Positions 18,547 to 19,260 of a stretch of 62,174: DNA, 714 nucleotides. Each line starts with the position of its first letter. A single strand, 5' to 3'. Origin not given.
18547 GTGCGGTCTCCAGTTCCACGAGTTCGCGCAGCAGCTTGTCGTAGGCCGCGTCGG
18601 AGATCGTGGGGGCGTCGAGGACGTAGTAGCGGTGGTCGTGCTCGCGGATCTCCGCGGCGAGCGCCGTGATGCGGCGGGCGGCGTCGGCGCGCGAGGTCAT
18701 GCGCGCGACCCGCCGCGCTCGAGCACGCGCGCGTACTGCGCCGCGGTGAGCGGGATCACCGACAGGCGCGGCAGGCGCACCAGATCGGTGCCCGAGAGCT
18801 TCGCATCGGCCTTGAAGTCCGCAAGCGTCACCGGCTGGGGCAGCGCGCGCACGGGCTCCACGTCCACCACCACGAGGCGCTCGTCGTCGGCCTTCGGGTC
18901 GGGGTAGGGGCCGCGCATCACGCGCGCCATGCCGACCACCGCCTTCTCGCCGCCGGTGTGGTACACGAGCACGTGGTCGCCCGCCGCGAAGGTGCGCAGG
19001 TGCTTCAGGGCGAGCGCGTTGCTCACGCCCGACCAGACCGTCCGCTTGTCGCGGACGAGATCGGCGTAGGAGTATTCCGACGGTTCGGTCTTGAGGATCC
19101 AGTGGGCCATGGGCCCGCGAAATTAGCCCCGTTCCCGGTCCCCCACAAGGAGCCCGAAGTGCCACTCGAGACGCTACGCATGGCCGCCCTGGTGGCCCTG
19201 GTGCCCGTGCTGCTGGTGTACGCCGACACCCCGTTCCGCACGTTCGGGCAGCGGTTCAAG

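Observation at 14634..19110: EVE-domain reader, NAD-ligase and PolX welded into one translationally coupled operon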

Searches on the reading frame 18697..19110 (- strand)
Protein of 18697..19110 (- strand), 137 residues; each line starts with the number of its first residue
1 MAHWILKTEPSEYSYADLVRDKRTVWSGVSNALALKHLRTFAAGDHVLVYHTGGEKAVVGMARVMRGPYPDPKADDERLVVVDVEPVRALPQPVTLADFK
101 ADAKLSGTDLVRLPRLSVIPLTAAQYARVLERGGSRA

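Call 6: search_protein_families(library=pfam, proteins=[window:18697-19110:-])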
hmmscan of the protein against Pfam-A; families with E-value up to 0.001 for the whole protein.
window:18697-19110:- (137 aa): 1 family
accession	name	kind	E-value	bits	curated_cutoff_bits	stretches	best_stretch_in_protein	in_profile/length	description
PF01878.24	EVE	-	6.5e-35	120.7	23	1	2-131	1-144/145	EVE domain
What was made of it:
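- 18697..19110 (-): EVE-domain protein, 137 aa, first cistron. PF01878, E=6.5e-35 (call 6).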

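Call 7: search_protein_families(library=ncbifam, proteins=[window:18697-19110:-])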
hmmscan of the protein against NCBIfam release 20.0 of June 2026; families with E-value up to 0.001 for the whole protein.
window:18697-19110:- (137 aa): 0 families

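Call 9: find_homologous_proteins(query=window:18697-19110:-, max_evalue=1e-10)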
Query window:18697-19110:- (137 aa): 3534 proteins with E <= 1e-10 among 3573 candidates; the best 120 are listed.
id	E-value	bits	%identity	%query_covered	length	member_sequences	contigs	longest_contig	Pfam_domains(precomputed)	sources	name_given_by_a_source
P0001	1.6e-80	286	96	100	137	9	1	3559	PF01878.25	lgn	-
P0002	2.0e-71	256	98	89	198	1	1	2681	PF04140.20,PF01878.25,PF04191.19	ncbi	ncbi:MAG: EVE domain-containing protein, partial [bacterium]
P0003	4.2e-71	255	88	100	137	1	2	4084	PF01878.25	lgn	-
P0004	2.8e-55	204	72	100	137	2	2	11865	PF01878.25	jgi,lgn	jgi:predicted RNA-binding protein with PUA-like domain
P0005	3.3e-55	204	70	99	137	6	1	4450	PF01878.25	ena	-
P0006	6.0e-55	203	69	100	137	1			PF01878.25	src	-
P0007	3.3e-54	200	69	98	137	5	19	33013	PF01878.25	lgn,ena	-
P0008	3.9e-54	200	69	95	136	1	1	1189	PF01878.25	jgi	jgi:predicted RNA-binding protein with PUA-like domain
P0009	7.8e-54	199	69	95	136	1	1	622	PF01878.25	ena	-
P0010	4.1e-53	197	72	96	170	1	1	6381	PF01878.25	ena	-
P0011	5.4e-53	197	67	99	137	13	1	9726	PF01878.25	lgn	-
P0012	2.0e-52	195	67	94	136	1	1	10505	PF01878.25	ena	-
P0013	2.8e-52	194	71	96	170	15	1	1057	PF01878.25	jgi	-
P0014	8.4e-52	193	71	96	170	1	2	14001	PF01878.25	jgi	jgi:predicted RNA-binding protein with PUA-like domain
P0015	1.2e-51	192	71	96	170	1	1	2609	PF01878.25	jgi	jgi:predicted RNA-binding protein with PUA-like domain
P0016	1.3e-51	192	71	96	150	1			PF01878.25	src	-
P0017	2.5e-51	191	67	93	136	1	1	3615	PF01878.25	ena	-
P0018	3.5e-51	191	66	100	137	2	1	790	PF01878.25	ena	-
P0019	3.9e-51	191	67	99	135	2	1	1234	PF01878.25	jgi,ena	-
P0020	9.0e-51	189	66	95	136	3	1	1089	PF01878.25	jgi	jgi:predicted RNA-binding protein with PUA-like domain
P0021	9.6e-51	189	71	94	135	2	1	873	PF01878.25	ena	-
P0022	1.1e-50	189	69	93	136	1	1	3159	PF01878.25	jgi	jgi:predicted RNA-binding protein with PUA-like domain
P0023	1.3e-50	189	67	93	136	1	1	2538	PF01878.25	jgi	jgi:predicted RNA-binding protein with PUA-like domain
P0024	1.3e-50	189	67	94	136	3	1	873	PF01878.25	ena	-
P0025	1.7e-50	188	69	93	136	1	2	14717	PF01878.25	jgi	jgi:predicted RNA-binding protein with PUA-like domain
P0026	2.0e-50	188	67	99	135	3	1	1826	PF01878.25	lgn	-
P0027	3.0e-50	188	66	98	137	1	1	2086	PF01878.25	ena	-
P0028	3.0e-50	188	66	93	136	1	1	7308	PF01878.25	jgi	jgi:predicted RNA-binding protein with PUA-like domain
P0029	3.4e-50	187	65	100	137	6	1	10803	PF01878.25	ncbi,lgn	-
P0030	3.8e-50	187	67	94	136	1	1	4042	PF01878.25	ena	-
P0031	4.1e-50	187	65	99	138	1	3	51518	PF01878.25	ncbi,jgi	jgi:predicted RNA-binding protein with PUA-like domain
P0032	4.9e-50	187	66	94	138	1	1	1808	PF01878.25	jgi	jgi:predicted RNA-binding protein with PUA-like domain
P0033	5.0e-50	187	66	100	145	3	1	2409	PF01878.25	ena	-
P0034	6.3e-50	187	63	98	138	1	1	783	PF01878.25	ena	-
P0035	6.7e-50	187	65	99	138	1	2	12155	PF01878.25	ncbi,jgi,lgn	jgi:predicted RNA-binding protein with PUA-like domain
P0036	7.2e-50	186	66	93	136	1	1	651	PF01878.25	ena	-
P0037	7.6e-50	186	67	98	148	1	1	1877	PF01878.25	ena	-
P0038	8.6e-50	186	66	94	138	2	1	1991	PF01878.25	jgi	jgi:predicted RNA-binding protein with PUA-like domain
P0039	9.3e-50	186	64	99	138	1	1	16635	PF01878.25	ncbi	-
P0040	1.0e-49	186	67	93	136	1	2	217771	PF01878.25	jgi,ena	-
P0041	1.2e-49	186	66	94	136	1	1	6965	PF01878.25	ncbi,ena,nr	ncbi:MAG TPA: EVE domain-containing protein [Verrucomicrobiae bacterium]|nr:EVE domain-containing pr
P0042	1.3e-49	186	66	98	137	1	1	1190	PF01878.25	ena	-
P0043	2.1e-49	185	66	93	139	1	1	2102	PF01878.25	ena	-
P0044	2.1e-49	185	66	94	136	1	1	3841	PF01878.25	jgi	-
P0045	2.8e-49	185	64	100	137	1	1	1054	PF01878.25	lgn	-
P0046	3.0e-49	184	65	99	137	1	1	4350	PF01878.25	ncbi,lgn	-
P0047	3.5e-49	184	63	99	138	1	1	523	PF01878.25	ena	-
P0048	4.1e-49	184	66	93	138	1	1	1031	PF01878.25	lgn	-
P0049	4.2e-49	184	64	100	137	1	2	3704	PF01878.25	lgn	-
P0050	6.7e-49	183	65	93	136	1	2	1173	PF01878.25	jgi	jgi:predicted RNA-binding protein with PUA-like domain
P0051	7.3e-49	183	64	99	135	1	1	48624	PF01878.25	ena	-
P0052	9.3e-49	183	66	96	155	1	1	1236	PF01878.25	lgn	-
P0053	1.0e-48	183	63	99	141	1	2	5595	PF01878.25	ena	-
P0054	1.1e-48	183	68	96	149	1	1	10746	PF01878.25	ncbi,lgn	-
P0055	2.5e-48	181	67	94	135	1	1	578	PF01878.25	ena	-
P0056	2.5e-48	181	64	100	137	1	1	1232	PF01878.25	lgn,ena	-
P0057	2.7e-48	181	63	98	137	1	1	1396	PF01878.25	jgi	jgi:predicted RNA-binding protein with PUA-like domain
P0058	2.8e-48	181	64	93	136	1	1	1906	PF01878.25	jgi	-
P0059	2.8e-48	181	67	95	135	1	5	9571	PF01878.25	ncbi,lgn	-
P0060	3.0e-48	181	64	99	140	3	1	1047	PF01878.25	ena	-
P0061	3.0e-48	181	61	98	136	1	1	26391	PF01878.25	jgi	jgi:predicted RNA-binding protein with PUA-like domain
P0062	3.1e-48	181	64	96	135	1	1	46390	PF01878.25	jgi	jgi:predicted RNA-binding protein with PUA-like domain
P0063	3.7e-48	181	64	100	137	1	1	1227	PF01878.25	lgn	-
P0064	3.9e-48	181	66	98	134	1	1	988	PF01878.25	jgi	jgi:predicted RNA-binding protein with PUA-like domain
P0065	4.5e-48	181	64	97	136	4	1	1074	PF01878.25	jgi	-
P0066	6.2e-48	180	62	100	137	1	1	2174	PF01878.25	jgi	jgi:predicted RNA-binding protein with PUA-like domain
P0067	6.6e-48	180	62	96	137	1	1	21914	PF01878.25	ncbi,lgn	-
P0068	8.8e-48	180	64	96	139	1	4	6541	PF01878.25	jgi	jgi:predicted RNA-binding protein with PUA-like domain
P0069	9.0e-48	180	64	94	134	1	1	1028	PF01878.25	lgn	-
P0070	1.1e-47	179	67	93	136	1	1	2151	PF01878.25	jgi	-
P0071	1.2e-47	179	66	88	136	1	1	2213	PF01878.25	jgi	-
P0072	1.3e-47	179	65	94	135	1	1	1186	PF01878.25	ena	-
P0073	1.7e-47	179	64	94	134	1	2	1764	PF01878.25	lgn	-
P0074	1.7e-47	179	65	94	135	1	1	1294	PF01878.25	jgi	jgi:predicted RNA-binding protein with PUA-like domain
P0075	1.7e-47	179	64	99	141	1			PF01878.25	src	-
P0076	1.8e-47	179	61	100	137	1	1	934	PF01878.25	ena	-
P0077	2.0e-47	179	62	96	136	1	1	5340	PF01878.25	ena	-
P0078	2.3e-47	178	60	98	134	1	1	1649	PF01878.25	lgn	-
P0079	3.1e-47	178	64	96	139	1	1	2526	PF01878.25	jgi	jgi:predicted RNA-binding protein with PUA-like domain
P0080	3.2e-47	178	65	93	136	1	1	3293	PF01878.25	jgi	jgi:predicted RNA-binding protein with PUA-like domain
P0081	3.2e-47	178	64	94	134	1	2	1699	PF01878.25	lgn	-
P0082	3.2e-47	178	61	96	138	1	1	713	PF01878.25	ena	-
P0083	3.8e-47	178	62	97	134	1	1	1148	PF01878.25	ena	-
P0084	4.1e-47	177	64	93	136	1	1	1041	PF01878.25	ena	-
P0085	4.2e-47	177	58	99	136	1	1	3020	PF01878.25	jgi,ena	jgi:predicted RNA-binding protein with PUA-like domain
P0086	4.2e-47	177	62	97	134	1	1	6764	PF01878.25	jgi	jgi:predicted RNA-binding protein with PUA-like domain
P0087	4.5e-47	177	62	99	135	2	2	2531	PF01878.25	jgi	jgi:predicted RNA-binding protein with PUA-like domain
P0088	4.7e-47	177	59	100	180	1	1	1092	PF01878.25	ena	-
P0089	5.0e-47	177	64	95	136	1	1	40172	PF01878.25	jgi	jgi:predicted RNA-binding protein with PUA-like domain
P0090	5.0e-47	177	62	96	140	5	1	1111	PF01878.25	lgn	-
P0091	5.1e-47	177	65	96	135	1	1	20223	PF01878.25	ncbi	-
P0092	5.3e-47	177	65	99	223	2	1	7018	PF01878.25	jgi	-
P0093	6.2e-47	177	62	94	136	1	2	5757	PF01878.25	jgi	jgi:predicted RNA-binding protein with PUA-like domain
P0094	6.5e-47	177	65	94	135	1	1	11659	PF01878.25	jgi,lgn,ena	-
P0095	6.5e-47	177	65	94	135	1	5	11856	PF01878.25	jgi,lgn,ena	jgi:predicted RNA-binding protein with PUA-like domain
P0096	6.6e-47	177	62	99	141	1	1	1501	PF01878.25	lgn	-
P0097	7.4e-47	177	62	96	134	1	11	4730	PF01878.25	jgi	jgi:predicted RNA-binding protein with PUA-like domain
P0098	8.2e-47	177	64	99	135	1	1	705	PF01878.25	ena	-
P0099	8.7e-47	176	61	99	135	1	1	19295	PF01878.25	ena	-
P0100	8.9e-47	176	64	93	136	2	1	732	PF01878.25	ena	-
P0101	1.0e-46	176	63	99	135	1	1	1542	PF01878.25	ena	-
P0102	1.1e-46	176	62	97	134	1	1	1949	PF01878.25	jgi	jgi:predicted RNA-binding protein with PUA-like domain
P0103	1.2e-46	176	62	96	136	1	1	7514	PF01878.25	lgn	-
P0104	1.2e-46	176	64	94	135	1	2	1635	PF01878.25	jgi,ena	-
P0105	1.3e-46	176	65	95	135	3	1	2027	PF01878.25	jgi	-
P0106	1.3e-46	176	62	96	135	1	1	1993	PF01878.25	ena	-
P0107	1.4e-46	176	61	100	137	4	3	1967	PF01878.25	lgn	-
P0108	1.4e-46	176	63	94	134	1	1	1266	PF01878.25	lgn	-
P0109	1.6e-46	176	64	94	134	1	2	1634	PF01878.25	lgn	-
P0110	1.6e-46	176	61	96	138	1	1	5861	PF01878.25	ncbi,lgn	ncbi:MAG: EVE domain-containing protein [Tepidisphaeraceae bacterium]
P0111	1.8e-46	175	62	99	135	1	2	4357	PF01878.25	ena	-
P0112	1.9e-46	175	62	96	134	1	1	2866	PF01878.25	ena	-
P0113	1.9e-46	175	61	96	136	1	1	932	PF01878.25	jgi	jgi:predicted RNA-binding protein with PUA-like domain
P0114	2.0e-46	175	61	97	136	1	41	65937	PF01878.25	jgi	jgi:predicted RNA-binding protein with PUA-like domain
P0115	2.0e-46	175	63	98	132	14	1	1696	PF01878.25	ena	-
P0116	2.1e-46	175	62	97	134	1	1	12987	PF01878.25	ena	-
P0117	2.5e-46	175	63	96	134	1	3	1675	PF01878.25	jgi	jgi:predicted RNA-binding protein with PUA-like domain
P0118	2.5e-46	175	63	92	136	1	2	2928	PF01878.25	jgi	-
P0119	2.5e-46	175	61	93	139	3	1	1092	PF01878.25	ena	-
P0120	2.6e-46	175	64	99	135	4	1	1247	PF01878.25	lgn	-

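Call 12: find_related_loci(query=A1, collection=genome_contigs, flank=10000)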
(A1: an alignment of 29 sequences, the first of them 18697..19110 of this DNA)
Query A1 (137 aa) in genome_contigs; peptide patterns used: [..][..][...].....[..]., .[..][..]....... (x = any residue, [..] = any of these).
600 stretches matched a pattern (row limit reached: there are more); 583 encode a relative of the query (tblastn E <= 1e-3); the best 80 are kept; 80 distinct loci.
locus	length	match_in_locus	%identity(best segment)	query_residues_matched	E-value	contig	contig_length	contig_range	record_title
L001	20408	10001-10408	71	1-136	9e-61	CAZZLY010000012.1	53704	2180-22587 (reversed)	MAG TPA_asm: uncultured bacterium isolate SRP124364_co1_304 genome assembly, contig: NODE_317_length_53704_cov_16.635240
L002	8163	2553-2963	65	1-137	4e-56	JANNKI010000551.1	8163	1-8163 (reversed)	MAG: bacterium isolate SOY_4_C_metabat_154 SOY_4_C_k141_1969365, whole genome shotgun sequence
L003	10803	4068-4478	65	1-137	2e-55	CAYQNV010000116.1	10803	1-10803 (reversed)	MAG TPA_asm: uncultured bacterium isolate binchicken_co165_179 genome assembly, contig: k141_2385380, whole genome shotg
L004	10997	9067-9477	64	1-137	4e-55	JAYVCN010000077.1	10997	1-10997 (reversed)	MAG: Candidatus Eisenbacteria bacterium isolate GL32_Down_metabat_69 GL32_Down_metabat_69_76, whole genome shotgun seque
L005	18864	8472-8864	62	1-131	1e-53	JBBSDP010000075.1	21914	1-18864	MAG: Tepidisphaerales bacterium isolate LS1_sbin.17 LS1_sbin.17_K_773319_L_21914_cov_29.0010, whole genome shotgun seque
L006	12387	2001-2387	61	2-130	3e-50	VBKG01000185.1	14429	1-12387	MAG: Deltaproteobacteria bacterium isolate DP_3 14_1009_13_30cm_scaffold_2786, whole genome shotgun sequence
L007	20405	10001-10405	56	1-135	6e-50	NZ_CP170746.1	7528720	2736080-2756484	Chlorogloeopsis fritschii PCC 6912 chromosome, complete genome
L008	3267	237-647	56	1-137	4e-50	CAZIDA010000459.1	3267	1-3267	MAG TPA_asm: uncultured Acidobacteriota bacterium isolate SRP271791_co2_76 genome assembly, contig: NODE_10247_length_32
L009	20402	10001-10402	59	1-134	4e-50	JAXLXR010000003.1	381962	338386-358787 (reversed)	MAG: Candidatus Eisenbacteria bacterium isolate STL-EIS2 C1.162.fa-3, whole genome shotgun sequence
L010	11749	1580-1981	57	1-134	1e-49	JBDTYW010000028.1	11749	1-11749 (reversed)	MAG: Candidatus Eisenbacteria bacterium isolate cluster4_bin.150 NODE_13763_length_11749_cov_5.890457, whole genome shot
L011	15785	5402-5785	62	4-131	2e-49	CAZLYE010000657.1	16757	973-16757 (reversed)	MAG TPA_asm: uncultured Candidatus Binatia bacterium isolate binchicken_co279_102 genome assembly, contig: k141_813782,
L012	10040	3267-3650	62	4-131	7e-49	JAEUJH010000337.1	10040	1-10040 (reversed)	MAG: Gemmatimonadetes bacterium isolate new MAG-64 k141_3234521, whole genome shotgun sequence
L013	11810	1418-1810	59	3-135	5e-49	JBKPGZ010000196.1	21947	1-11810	MAG: Gemmatimonadota bacterium isolate HAY_GB_MAG_00023 HAY_GB_000000089404, whole genome shotgun sequence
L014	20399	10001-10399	59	2-134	2e-48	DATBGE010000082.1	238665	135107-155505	MAG TPA_asm: Gemmatimonadales bacterium isolate SMAG_U3829 k141_2732970, whole genome shotgun sequence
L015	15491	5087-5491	59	3-137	1e-48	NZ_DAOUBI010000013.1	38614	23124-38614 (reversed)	MAG: Chloroflexus sp. isolate H69_720 k75_189532, whole genome shotgun sequence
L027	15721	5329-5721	56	1-131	2e-47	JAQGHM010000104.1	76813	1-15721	MAG: Phycisphaerales bacterium isolate RYN_433 scaffold_987265, whole genome shotgun sequence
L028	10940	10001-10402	59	1-134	1e-47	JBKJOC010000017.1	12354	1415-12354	MAG: Candidatus Eisenbacteria bacterium isolate ant_bin.394 k117_2727790, whole genome shotgun sequence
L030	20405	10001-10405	54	1-135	1e-47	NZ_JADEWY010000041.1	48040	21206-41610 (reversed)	Coleofasciculus sp. LEGE 07092 NODE_104_length_48040_cov_12.3379, whole genome shotgun sequence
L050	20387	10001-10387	54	1-129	5e-46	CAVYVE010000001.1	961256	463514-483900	MAG: uncultured Phycisphaerales bacterium isolate MFD03399.bin.2.24 genome assembly, contig: contig_1508, whole genome s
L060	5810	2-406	57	1-135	1e-45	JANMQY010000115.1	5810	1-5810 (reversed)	MAG: Candidatus Eisenbacteria bacterium isolate OTE_51_metabat_109 OTE_51_k141_5083173, whole genome shotgun sequence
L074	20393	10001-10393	53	1-131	2e-45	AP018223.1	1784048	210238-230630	Nostoc linckia NIES-25 plasmid plasmid1 DNA, nearly complete genome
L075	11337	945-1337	53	1-131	2e-45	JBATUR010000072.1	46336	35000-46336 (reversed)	MAG: Coleofasciculaceae cyanobacterium isolate MFD12171_ilm_asm_bin21 k127_82719, whole genome shotgun sequence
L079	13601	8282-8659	56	1-126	2e-45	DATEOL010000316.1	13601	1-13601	MAG TPA_asm: Gemmatimonadales bacterium isolate SMAG_U8994 k141_126661, whole genome shotgun sequence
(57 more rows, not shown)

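Call 18: search_protein_families(library=pfam, proteins=[L030:8545-9069:+, L012:3740-7123:+, L012:543-3215:+, L079:7260-8057:-, L027:5142-6359:+, L074:10345-11952:+, L030:12385-14217:+, L075:24-818:-, L050:7625-9550:+, L079:10712-11881:+], max_evalue=0.00001)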
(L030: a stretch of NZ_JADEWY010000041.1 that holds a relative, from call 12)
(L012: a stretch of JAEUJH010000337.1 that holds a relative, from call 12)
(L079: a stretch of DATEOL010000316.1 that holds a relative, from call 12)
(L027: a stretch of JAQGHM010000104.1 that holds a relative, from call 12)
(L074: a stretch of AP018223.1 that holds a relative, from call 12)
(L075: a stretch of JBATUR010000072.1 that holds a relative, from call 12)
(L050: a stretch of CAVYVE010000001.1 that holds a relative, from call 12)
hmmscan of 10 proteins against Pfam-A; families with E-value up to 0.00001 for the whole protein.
L030:8545-9069:+ (175 aa): 1 family
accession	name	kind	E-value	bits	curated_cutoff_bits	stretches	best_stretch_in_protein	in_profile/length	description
PF00436.31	SSB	-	8e-26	90.6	26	1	58-156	2-104/104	Single-strand binding protein family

L012:3740-7123:+ (1128 aa): 0 families

L012:543-3215:+ (891 aa): 6 families
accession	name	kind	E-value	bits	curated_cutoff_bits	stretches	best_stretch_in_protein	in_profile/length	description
PF13328.12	HD_4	-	4.7e-46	156.8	27.2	1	202-351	1-155/156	HD domain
PF04607.23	RelA_SpoT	-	1.1e-42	145.3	27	1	412-522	1-112/113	Region found in RelA / SpoT proteins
PF02824.27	TGS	-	7e-19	68.1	22.2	1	564-623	1-60/60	TGS domain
PF19296.4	RelA_AH_RIS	-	2.6e-18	67.2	23.8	1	637-798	4-183/185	RelA/SpoT, AH and RIS domains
PF13291.12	ACT_4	-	9.7e-18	65.1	27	1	809-885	2-80/80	ACT domain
PF01966.28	HD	-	4.8e-08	33.7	22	1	222-320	2-116/116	HD domain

L079:7260-8057:- (266 aa): 0 families

L027:5142-6359:+ (406 aa): 1 family
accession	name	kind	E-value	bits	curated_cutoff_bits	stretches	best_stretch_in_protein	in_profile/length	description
PF03703.20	bPH_2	-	4.3e-14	53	22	1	302-377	2-77/78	Bacterial PH domain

L074:10345-11952:+ (536 aa): 1 family
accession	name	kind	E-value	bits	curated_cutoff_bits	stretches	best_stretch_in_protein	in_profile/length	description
PF00999.27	Na_H_Exchanger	-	2.1e-65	221.5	26.2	1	95-492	9-371/375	Sodium/hydrogen exchanger, transmembrane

L030:12385-14217:+ (611 aa): 2 families
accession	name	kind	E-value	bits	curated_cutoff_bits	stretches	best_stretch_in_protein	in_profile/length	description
PF01520.23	Amidase_3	-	9.3e-55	185.8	27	1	436-604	1-173/174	N-acetylmuramoyl-L-alanine amidase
PF11741.13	AMIN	-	2.9e-25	88.7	20.5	1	33-131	3-101/101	AMIN domain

L075:24-818:- (265 aa): 1 family
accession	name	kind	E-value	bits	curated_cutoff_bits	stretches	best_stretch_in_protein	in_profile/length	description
PF04402.19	SIMPL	-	1.2e-44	153.5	25.2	1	61-262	1-204/205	Protein of unknown function (DUF541)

L050:7625-9550:+ (642 aa): 0 families

L079:10712-11881:+ (390 aa): 1 family
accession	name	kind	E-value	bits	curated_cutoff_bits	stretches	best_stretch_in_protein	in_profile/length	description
PF00814.31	TsaD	-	4.2e-15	56.6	24.8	1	186-311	26-150/264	tRNA N6-adenosine threonylcarbamoyltransferase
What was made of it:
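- Closest known: Slow-evolving stand-alone EVE proteins. Same: A TsaD-family gene also lies downstream of the orthologue in Gemmatimonadota (call 18).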

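Call 20: search_solved_structures(query=window:18697-19110:-, max_evalue=0.01, show_alignments=2)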
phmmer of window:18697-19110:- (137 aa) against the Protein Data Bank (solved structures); distinct sequences matched with E-value up to 0.01: 7.
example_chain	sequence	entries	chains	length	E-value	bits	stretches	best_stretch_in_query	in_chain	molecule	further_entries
2gbs_A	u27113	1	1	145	2.9e-23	85.7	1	2-134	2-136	Hypothetical protein Rpa0253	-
2ar1_A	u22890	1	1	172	5.2e-18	68.7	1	3-76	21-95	hypothetical protein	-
1zce_A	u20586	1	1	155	8.4e-18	68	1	3-134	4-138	hypothetical protein Atu2648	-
2eve_A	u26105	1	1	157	1.9e-17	66.9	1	1-130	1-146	hypothetical protein PSPTO5229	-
2g2x_A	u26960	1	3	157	5.3e-17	65.4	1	1-129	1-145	hypothetical protein PP5205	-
3eop_A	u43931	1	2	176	9.5e-09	38.7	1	1-72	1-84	Thymocyte nuclear protein 1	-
5j3e_A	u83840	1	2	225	6.5e-08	36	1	2-129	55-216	Thymocyte nuclear protein 1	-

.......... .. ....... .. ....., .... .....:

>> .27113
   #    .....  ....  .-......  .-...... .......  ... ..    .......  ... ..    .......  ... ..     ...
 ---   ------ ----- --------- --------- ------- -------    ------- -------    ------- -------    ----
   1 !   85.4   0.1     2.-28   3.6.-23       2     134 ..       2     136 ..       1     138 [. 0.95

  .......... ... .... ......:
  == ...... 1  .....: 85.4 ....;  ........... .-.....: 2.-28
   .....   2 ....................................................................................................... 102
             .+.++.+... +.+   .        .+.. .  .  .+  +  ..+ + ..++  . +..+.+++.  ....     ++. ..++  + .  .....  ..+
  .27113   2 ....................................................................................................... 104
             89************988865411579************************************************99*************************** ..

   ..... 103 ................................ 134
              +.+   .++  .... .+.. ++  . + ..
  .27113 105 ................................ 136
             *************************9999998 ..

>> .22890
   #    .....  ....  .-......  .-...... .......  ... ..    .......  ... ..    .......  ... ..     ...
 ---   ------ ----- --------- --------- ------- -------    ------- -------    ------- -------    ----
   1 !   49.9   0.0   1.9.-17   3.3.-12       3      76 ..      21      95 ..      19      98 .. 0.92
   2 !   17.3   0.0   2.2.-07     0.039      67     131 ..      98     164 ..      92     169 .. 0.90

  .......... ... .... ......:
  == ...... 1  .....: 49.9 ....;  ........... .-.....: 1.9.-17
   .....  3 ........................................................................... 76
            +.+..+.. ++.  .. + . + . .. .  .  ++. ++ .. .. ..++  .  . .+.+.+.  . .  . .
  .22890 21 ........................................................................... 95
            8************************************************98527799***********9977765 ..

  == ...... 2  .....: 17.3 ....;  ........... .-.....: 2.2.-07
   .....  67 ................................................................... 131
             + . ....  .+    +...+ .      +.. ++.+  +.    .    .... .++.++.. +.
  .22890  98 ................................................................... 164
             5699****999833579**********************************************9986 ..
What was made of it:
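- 18697..19110 (-): The nearest solved structure is 2gbs (RPA0253), E=2.9e-23 (call 20).
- On EVE domain (Pfam PF01878, PUA-like superfamily): Sequence matches to 2gbs (E=2.9e-23), 1zce, 2eve and THYN1 (call 20).
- Closest known: Slow-evolving stand-alone EVE proteins. Same: It has the same single-domain architecture of about 137-157 aa and strong sequence similarity (call 20).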
